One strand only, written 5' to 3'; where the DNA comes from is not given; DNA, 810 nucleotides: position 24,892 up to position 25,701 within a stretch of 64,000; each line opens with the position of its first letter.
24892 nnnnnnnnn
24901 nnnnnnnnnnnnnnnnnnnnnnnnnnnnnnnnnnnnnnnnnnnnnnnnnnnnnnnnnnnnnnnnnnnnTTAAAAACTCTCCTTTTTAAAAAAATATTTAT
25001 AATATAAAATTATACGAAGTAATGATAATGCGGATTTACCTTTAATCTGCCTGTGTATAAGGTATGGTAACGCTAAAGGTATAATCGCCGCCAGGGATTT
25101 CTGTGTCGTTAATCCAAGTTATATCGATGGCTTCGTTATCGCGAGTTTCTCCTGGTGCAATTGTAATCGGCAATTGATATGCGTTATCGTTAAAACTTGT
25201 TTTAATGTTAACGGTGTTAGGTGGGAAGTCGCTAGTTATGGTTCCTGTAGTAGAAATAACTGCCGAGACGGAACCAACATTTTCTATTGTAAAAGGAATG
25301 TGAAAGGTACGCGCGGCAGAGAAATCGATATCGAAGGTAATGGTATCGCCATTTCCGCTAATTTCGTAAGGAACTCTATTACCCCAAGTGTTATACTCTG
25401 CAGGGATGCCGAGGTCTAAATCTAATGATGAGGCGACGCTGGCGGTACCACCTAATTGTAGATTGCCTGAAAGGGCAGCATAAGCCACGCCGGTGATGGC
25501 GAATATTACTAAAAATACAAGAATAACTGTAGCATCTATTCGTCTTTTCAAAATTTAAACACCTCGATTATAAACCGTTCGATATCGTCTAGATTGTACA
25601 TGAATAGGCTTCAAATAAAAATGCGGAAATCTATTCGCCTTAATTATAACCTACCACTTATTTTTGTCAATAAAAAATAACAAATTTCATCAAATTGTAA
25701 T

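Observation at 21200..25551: Minimal TasA/camelysin-like fibre operon with a non-canonical gene set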

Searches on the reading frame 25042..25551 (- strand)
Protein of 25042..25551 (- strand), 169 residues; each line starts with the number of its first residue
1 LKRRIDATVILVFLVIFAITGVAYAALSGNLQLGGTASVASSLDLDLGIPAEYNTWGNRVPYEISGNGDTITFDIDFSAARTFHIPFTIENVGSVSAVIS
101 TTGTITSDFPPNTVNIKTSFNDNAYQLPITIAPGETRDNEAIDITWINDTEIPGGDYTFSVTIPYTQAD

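Call 3: search_protein_families(library=pfam, proteins=[window:25042-25551:-], max_evalue=1)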
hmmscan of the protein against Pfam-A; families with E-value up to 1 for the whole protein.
window:25042-25551:- (169 aa): 0 families

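Call 4: search_protein_families(library=ncbifam, proteins=[window:25042-25551:-], max_evalue=1)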
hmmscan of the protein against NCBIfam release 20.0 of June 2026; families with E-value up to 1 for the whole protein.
window:25042-25551:- (169 aa): 1 family
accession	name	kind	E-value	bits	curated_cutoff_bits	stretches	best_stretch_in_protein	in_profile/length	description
NF040782.1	PG_glutam_Chrys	equivalog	0.12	11.6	250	1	53-98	41-85/321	protein-glutamine glutaminase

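Call 11: search_solved_structures(query=window:25042-25551:-, max_evalue=10, show_alignments=2)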
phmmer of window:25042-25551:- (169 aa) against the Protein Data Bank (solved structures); distinct sequences matched with E-value up to 10: 1.
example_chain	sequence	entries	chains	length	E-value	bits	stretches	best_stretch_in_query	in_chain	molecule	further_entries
5klc_A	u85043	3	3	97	0.055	16.7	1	22-87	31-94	Carbohydrate binding module E1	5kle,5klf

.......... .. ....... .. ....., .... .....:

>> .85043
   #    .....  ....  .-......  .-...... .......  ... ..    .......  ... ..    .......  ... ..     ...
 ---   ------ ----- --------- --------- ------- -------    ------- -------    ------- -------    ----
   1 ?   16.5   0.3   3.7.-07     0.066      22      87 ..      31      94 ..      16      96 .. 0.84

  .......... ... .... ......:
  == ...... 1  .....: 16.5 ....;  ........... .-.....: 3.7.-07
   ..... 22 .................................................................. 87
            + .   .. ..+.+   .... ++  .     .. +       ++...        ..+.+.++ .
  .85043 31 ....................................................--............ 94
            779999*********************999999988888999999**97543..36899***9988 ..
